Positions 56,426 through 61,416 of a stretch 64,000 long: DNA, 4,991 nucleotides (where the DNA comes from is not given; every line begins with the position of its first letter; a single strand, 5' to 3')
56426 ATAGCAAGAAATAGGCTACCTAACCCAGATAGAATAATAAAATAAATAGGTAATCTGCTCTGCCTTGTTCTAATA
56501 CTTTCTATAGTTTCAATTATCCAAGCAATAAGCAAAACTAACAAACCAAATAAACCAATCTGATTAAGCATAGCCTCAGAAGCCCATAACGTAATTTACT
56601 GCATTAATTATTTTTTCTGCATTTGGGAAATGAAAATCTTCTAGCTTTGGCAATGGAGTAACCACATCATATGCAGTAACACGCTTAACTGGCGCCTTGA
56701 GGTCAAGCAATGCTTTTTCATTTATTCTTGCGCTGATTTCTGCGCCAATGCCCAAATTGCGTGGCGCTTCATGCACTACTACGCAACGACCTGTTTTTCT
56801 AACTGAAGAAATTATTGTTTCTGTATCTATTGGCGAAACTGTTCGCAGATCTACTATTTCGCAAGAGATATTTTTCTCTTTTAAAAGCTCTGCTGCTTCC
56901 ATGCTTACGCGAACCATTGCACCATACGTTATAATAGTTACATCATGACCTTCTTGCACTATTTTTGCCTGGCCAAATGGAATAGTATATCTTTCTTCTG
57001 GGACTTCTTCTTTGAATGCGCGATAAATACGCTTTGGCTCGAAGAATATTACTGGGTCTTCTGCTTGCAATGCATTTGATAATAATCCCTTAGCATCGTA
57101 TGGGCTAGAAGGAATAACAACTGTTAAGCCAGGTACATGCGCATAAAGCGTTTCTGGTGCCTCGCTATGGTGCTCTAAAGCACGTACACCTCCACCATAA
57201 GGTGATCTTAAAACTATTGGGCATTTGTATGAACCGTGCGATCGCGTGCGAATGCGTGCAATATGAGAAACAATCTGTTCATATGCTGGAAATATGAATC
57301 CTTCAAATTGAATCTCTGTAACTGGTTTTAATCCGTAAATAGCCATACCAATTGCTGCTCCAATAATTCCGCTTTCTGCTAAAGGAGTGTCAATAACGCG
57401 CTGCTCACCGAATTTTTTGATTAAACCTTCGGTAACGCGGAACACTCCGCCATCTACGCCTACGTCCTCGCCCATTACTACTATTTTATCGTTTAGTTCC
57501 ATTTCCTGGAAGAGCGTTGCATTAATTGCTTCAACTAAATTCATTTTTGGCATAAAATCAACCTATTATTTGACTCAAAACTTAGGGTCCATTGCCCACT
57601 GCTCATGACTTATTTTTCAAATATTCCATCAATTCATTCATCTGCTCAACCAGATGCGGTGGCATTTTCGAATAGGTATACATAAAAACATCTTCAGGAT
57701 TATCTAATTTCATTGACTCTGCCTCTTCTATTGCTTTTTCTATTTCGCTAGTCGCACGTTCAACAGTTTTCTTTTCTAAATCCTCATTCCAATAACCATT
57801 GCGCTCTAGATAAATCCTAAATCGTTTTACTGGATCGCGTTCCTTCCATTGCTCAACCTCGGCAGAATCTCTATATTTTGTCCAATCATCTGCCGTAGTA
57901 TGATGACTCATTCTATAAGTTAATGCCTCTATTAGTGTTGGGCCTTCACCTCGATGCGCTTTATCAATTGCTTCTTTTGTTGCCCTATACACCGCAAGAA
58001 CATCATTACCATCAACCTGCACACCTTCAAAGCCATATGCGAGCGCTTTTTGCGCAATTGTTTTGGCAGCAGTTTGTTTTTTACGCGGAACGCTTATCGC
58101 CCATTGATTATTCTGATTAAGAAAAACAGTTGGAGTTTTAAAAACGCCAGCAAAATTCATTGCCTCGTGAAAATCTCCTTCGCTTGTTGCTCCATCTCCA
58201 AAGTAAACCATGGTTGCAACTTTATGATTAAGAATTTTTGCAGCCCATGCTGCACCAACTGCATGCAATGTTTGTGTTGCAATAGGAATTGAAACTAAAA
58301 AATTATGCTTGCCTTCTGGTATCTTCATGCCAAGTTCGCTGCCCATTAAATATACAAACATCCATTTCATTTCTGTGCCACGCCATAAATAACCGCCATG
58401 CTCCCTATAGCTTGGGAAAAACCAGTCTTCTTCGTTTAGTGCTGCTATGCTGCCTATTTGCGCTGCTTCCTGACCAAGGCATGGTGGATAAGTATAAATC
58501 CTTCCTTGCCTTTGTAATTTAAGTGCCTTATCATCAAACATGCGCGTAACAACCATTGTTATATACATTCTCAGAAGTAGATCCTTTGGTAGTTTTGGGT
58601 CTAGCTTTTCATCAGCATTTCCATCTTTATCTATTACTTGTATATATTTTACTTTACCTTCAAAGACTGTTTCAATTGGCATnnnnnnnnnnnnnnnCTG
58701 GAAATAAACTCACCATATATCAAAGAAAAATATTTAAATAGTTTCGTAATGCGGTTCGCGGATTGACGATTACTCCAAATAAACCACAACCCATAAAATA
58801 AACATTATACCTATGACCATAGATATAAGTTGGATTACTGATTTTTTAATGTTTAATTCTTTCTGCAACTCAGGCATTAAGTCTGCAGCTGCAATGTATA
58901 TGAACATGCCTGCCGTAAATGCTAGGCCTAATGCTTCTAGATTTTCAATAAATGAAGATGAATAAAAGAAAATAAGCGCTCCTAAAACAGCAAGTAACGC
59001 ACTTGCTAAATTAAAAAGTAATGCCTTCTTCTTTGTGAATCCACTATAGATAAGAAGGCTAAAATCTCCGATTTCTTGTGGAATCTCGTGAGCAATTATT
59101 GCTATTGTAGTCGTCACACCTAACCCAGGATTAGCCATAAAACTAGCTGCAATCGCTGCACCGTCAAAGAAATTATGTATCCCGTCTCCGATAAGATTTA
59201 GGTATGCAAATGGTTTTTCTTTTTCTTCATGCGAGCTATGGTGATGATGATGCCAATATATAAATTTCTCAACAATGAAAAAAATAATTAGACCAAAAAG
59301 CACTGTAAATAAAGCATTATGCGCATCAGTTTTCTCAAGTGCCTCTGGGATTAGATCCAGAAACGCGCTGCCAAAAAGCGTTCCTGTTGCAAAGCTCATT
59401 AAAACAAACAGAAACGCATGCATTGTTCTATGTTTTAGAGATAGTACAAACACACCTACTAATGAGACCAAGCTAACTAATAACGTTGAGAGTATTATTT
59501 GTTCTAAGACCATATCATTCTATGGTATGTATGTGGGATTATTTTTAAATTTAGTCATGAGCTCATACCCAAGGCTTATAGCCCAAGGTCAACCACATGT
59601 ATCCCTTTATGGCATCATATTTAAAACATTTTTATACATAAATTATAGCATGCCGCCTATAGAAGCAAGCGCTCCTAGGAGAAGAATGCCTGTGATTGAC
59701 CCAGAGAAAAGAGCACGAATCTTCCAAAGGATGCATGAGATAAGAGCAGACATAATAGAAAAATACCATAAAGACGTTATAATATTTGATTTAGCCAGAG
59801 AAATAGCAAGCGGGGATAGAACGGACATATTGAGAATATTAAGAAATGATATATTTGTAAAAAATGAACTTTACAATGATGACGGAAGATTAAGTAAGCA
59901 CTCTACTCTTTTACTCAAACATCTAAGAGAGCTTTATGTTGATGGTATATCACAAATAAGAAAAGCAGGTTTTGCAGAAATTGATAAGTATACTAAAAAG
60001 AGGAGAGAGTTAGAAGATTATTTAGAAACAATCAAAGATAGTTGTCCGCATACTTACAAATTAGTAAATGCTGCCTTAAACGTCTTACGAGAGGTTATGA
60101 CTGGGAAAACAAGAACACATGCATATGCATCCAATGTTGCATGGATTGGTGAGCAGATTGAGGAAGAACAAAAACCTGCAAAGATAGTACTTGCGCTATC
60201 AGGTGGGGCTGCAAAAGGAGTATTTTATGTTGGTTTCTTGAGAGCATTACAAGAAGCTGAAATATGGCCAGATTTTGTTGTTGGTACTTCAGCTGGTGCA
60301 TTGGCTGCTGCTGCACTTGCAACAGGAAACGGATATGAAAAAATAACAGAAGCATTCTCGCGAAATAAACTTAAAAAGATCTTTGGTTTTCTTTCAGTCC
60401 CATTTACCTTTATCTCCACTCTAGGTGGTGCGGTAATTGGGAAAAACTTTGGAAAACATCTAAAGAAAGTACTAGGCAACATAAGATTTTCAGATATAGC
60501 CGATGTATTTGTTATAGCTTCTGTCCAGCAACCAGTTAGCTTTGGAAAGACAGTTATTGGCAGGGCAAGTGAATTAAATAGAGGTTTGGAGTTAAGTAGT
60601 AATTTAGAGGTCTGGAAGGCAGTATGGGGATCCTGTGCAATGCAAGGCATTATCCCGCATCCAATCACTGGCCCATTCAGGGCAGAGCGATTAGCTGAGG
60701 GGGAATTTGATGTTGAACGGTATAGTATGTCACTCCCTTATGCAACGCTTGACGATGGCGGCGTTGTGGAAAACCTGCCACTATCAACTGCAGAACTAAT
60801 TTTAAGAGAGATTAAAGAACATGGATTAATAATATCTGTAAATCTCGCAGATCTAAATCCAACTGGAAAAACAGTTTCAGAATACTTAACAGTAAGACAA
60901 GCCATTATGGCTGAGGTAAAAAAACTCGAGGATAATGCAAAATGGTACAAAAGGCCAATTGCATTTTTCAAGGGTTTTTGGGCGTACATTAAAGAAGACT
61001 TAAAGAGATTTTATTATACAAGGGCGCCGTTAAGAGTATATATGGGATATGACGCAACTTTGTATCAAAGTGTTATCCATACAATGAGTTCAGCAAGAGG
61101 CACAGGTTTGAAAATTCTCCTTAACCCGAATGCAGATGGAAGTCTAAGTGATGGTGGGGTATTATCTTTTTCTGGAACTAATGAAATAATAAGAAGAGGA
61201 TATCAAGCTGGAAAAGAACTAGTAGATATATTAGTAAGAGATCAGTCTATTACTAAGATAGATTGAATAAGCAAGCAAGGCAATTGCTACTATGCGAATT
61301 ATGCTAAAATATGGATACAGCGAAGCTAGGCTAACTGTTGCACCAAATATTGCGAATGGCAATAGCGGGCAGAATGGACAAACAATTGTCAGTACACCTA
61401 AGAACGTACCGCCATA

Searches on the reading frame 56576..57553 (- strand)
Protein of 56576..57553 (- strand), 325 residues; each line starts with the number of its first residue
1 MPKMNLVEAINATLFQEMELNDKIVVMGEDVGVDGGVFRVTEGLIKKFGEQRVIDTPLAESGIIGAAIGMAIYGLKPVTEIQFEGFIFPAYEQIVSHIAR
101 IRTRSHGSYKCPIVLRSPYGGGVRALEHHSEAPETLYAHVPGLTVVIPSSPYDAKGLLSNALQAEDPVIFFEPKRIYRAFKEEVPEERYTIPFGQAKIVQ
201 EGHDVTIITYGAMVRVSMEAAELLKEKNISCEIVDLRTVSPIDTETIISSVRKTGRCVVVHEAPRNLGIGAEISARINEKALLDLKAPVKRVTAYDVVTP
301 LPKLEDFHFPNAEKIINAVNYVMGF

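Call 75: search_protein_families(library=pfam, max_evalue=0.001, proteins=[window:56576-57553:-])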
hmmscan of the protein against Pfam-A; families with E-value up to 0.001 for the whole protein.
window:56576-57553:- (325 aa): 2 families
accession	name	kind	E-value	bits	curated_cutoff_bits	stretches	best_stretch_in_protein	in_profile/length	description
PF02780.25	Transketolase_C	-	7e-44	149.2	25.9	1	194-315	1-124/124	Transketolase, C-terminal domain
PF02779.29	Transket_pyr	-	6.5e-42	143.6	27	1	3-178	2-173/174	Transketolase, pyrimidine binding domain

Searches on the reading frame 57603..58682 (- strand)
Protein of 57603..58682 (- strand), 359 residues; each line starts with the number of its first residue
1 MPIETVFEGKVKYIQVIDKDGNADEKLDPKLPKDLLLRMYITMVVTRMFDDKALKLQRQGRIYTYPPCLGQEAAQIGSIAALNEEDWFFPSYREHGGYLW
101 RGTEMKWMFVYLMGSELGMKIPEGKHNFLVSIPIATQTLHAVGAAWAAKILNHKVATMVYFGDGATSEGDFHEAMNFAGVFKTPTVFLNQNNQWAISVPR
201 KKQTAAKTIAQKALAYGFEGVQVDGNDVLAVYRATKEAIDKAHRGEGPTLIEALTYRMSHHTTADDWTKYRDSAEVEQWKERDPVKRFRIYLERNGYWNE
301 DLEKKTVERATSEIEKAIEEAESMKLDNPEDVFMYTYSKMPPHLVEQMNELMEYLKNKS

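Call 75: search_protein_families(library=pfam, max_evalue=0.001, proteins=[window:57603-58682:-])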
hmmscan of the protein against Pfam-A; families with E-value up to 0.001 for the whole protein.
window:57603-58682:- (359 aa): 3 families
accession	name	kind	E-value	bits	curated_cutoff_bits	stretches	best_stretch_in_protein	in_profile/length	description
PF00676.26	E1_dh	-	7.4e-90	301.4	22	1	42-329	3-299/300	Dehydrogenase E1 component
PF00456.26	Transketolase_N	-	5.8e-07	29.2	22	1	130-256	122-244/334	Transketolase, thiamine diphosphate binding domain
PF13292.11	DXP_synthase_N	-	0.00054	19.8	21.2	0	135-197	114-176/274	1-deoxy-D-xylulose-5-phosphate synthase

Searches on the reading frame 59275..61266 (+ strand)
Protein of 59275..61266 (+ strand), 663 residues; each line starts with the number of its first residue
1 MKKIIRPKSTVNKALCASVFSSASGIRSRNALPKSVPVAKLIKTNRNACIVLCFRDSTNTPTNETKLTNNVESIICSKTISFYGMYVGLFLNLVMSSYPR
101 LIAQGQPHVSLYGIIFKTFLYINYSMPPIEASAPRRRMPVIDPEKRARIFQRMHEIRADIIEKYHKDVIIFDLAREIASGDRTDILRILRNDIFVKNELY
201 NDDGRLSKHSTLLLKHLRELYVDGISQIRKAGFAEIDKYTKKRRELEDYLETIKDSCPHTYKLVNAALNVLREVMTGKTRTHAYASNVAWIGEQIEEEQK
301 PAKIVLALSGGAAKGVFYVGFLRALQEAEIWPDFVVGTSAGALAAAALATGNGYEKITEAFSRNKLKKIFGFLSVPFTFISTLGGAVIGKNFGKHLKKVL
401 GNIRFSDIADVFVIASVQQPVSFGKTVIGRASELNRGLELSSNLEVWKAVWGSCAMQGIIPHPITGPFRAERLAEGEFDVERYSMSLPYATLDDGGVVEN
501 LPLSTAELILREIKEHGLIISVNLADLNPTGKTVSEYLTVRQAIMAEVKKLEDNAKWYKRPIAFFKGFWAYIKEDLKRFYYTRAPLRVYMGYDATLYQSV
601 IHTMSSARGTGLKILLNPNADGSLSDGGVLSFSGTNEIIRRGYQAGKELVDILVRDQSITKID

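Call 75: search_protein_families(library=pfam, max_evalue=0.001, proteins=[window:59275-61266:+])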
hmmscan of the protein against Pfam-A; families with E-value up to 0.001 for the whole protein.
window:59275-61266:+ (663 aa): 1 family
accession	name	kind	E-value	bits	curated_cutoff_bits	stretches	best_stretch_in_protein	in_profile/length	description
PF01734.28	Patatin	-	3.5e-25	89.8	27.7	1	306-506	1-190/191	Patatin-like phospholipase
